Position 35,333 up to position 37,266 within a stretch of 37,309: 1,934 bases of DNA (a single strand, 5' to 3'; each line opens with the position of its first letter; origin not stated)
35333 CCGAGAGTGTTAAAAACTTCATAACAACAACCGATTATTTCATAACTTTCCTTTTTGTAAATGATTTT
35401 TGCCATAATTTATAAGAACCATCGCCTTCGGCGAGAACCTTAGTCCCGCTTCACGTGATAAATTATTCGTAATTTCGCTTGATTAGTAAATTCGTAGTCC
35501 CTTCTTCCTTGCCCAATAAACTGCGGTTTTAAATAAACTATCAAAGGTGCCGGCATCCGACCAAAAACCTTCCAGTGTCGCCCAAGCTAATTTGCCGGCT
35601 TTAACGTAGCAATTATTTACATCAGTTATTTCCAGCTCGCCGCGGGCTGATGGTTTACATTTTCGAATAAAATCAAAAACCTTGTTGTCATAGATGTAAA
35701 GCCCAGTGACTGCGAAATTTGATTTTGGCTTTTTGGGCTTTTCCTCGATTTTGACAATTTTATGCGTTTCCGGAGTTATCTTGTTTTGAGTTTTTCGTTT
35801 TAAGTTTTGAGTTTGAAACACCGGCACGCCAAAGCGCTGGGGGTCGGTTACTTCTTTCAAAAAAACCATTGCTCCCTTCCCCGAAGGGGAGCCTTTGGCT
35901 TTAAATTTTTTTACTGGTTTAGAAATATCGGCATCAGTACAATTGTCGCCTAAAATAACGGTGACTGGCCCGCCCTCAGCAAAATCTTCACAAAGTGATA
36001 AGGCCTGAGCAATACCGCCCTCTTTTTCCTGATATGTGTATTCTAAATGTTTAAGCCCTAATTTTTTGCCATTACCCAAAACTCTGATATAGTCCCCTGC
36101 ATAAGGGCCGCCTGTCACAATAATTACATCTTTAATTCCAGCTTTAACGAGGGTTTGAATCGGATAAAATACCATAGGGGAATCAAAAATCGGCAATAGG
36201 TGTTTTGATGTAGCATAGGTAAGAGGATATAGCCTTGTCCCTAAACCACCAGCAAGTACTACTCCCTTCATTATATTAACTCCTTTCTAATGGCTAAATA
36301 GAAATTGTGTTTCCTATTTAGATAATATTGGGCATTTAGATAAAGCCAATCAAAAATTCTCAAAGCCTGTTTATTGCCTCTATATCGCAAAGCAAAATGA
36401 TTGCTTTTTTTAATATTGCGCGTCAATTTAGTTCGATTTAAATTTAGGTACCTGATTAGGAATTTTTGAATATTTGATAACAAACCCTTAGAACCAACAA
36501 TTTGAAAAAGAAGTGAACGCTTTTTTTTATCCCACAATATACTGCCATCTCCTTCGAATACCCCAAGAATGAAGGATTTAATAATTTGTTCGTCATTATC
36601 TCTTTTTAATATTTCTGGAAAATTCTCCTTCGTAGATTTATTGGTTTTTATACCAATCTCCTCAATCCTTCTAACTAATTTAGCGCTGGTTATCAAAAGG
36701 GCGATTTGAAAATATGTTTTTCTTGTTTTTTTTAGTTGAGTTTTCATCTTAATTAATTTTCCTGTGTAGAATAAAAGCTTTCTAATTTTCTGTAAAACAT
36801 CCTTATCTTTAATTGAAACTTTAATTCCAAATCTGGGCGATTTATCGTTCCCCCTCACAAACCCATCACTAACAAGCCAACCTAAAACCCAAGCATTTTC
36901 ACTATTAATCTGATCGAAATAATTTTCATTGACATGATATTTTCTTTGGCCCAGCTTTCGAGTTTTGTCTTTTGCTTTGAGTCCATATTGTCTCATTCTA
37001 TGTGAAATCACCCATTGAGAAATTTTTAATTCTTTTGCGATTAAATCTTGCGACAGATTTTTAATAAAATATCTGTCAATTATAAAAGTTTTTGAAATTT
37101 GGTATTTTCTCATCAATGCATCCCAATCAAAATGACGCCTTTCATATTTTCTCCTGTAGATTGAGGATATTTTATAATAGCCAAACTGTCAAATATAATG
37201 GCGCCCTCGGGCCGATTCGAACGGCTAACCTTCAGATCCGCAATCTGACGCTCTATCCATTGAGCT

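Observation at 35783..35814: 32-nt perfect repeat shared between an intergenic array and the rfbA coding sequence (in-frame insertion)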

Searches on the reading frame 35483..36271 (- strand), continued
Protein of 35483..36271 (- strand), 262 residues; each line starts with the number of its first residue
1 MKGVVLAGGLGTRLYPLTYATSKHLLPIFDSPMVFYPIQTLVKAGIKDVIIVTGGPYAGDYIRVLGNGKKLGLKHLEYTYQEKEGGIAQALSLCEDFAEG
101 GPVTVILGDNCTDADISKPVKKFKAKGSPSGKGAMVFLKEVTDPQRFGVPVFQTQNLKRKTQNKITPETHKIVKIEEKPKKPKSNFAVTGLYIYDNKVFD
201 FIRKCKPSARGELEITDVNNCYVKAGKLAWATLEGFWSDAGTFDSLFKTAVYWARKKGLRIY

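Call 57: search_solved_structures(query=window:35486-36271:-, show_alignments=2, max_evalue=1e-20)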
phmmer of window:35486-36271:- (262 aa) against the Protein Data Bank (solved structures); distinct sequences matched with E-value up to 1e-20: 21.
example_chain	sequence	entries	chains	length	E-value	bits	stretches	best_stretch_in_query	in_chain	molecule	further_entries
3hl3_A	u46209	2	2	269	2.2e-68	233.5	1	1-248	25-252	Glucose-1-phosphate thymidylyltransferase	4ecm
1mc3_A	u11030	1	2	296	4.9e-58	199.6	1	1-252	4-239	GLUCOSE-1-PHOSPHATE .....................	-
5ify_A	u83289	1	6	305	8.2e-57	195.6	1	2-254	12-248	Glucose-1-phosphate thymidylyltransferase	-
5ids_A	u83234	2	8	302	4.3e-56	193.2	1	2-254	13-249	Glucose-1-phosphate thymidylyltransferase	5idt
1h5r_B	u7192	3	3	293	6.5e-56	192.6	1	2-254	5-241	GLUCOSE-1-PHOSPHATE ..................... | Glucose-1-phosphate thymidylyltransferase 1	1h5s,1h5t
1h5r_A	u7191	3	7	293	6.7e-56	192.6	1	2-254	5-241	GLUCOSE-1-PHOSPHATE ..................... | Glucose-1-phosphate thymidylyltransferase 1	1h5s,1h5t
4ho0_A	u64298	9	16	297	1.4e-55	191.5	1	1-250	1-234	Glucose-1-phosphate thymidylyltransferase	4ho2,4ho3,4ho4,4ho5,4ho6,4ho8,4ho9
1h5s_A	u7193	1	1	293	2.3e-55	190.8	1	2-254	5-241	Glucose-1-phosphate thymidylyltransferase 1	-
6n0u_A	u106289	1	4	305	3.2e-55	190.3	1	2-255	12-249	Glucose-1-phosphate thymidylyltransferase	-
1h5s_D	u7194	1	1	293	4.4e-55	189.9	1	2-254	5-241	Glucose-1-phosphate thymidylyltransferase 1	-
1iim_A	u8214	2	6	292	8.5e-55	188.9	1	2-254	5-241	glucose-1-phosphate thymidylyltransferase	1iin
3pkp_A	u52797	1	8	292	1.2e-54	188.5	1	2-254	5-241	Glucose-1-phosphate thymidylyltransferase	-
3pkq_A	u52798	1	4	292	1.2e-54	188.5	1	2-254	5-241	Glucose-1-phosphate thymidylyltransferase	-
1mp3_A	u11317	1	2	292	2.8e-54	187.2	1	2-254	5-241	GLUCOSE-1-PHOSPHATE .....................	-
1mp5_A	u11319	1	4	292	3.9e-54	186.8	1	2-254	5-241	Y177F VARIANT OF S. ENTERICA RmlA BOUND TO UDP-GLUCOSE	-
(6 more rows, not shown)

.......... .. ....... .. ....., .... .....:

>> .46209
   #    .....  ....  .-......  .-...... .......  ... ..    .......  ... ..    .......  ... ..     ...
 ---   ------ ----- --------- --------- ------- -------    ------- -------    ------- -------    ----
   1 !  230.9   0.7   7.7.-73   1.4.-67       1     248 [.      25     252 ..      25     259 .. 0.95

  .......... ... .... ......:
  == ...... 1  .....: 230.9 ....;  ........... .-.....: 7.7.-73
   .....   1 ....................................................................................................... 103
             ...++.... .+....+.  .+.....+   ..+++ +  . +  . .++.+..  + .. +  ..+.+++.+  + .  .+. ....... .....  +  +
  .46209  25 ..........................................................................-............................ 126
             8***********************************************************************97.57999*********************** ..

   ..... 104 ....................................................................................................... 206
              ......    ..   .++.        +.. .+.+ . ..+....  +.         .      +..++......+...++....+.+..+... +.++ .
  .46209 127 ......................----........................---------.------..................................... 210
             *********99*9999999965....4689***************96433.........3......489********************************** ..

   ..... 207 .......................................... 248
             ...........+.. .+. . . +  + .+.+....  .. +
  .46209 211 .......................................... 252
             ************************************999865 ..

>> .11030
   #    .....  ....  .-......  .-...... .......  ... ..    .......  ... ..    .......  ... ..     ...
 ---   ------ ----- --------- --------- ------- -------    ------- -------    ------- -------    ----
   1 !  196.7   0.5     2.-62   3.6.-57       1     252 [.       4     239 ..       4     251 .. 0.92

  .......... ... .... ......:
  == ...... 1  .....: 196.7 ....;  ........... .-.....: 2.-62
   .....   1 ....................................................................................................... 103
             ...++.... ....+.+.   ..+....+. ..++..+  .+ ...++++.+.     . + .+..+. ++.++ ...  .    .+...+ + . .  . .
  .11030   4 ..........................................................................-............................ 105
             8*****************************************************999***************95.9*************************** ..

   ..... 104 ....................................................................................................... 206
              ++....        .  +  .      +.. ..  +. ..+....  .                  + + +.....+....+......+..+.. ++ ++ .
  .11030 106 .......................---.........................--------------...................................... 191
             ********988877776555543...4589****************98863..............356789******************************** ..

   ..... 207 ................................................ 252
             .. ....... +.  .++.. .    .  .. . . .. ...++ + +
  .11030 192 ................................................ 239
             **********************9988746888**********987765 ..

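Call 60: predict_structure(alignment_id=A1)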
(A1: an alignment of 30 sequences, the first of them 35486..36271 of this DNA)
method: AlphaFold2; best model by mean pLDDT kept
length: 262 residues; sequences in the alignment: 30
mean_pLDDT: 88.4   pTM: 0.88
mean pLDDT of the five models: 88.4, 84.5, 83.3, 82.9, 82.1
residues with pLDDT >= 90: 167; 70-90: 72; 50-70: 20; < 50: 3
segments of 3 or more residues with pLDDT < 50: 127-129
pLDDT, mean of each block of 10 residues (from residue 1): 86 66 86 94 97 82 90 94 84 94 94 93 67 90 94 76 82 95 96 96 88 91 95 92 87 92 74
secondary structure, 60 per line:
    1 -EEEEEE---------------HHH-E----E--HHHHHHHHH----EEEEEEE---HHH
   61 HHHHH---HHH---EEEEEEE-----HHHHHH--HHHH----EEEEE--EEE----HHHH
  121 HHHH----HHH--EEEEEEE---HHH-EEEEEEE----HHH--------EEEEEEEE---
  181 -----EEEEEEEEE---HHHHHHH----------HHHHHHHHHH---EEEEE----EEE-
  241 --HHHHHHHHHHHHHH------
elements in order: E2-7 H35-43 E48-54 H58-65 E75-81 H87-92 H95-98 E103-107 E110-112 H117-124 E134-140 E148-154 E170-177 E186-194 H198-204 H215-224 E228-232 E237-239 H243-256
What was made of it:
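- The AF2 model (pLDDT 88) places the insert between strands 148-154 and 170-177, with lower confidence there (call 60).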

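Call 79: list_cluster_members(proteins=[window:35486-36271:-, window:2817-4478:-])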
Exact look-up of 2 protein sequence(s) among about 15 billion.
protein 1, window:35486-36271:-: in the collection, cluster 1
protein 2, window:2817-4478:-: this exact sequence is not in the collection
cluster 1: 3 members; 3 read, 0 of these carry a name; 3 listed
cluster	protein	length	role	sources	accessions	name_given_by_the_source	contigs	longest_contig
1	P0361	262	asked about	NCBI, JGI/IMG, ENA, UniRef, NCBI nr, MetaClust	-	-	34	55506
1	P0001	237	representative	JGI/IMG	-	-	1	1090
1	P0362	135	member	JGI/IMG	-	-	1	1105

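Call 99: find_encoding_contigs(protein=P0007, flank=5000, max_places=2)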
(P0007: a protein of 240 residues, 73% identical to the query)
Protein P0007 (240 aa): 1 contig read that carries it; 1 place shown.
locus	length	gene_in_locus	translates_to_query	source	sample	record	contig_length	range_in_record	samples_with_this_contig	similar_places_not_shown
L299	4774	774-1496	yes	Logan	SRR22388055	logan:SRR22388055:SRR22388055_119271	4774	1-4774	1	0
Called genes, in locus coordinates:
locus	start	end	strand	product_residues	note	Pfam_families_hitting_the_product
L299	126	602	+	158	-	-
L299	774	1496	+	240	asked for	PF00483:NTP_transferase, PF12804:NTP_transf_3 (weak)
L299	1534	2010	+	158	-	PF00908:dTDP_sugar_isom, PF14667:Polysacc_synt_C (weak)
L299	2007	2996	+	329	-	PF01073:3Beta_HSD, PF01370:Epimerase, PF02719:Polysacc_synt_2, PF04321:RmlD_sub_bind, PF07993:NAD_binding_4, PF16363:GDP_Man_Dehyd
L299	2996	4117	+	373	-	PF13439:Glyco_transf_4, PF20706:GT4-conflict, PF00534:Glycos_transf_1, PF13692:Glyco_trans_1_4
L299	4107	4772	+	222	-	?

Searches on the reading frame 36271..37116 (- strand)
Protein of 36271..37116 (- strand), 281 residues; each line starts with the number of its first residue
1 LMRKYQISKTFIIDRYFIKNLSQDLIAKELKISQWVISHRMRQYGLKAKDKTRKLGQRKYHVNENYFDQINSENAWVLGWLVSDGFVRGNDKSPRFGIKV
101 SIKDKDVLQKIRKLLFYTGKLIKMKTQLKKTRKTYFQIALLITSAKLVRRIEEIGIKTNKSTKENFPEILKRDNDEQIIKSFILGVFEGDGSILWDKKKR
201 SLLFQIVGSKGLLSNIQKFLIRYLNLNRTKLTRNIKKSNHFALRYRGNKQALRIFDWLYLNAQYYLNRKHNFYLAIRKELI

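Call 14: search_protein_families(library=pfam, proteins=[window:36271-37116:-])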
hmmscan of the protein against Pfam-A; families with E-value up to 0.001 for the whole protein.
window:36271-37116:- (281 aa): 1 family
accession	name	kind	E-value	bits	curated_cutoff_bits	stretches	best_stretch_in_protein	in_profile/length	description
PF14528.11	LAGLIDADG_3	-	5e-09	36.7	22.5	1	74-153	4-79/82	LAGLIDADG-like domain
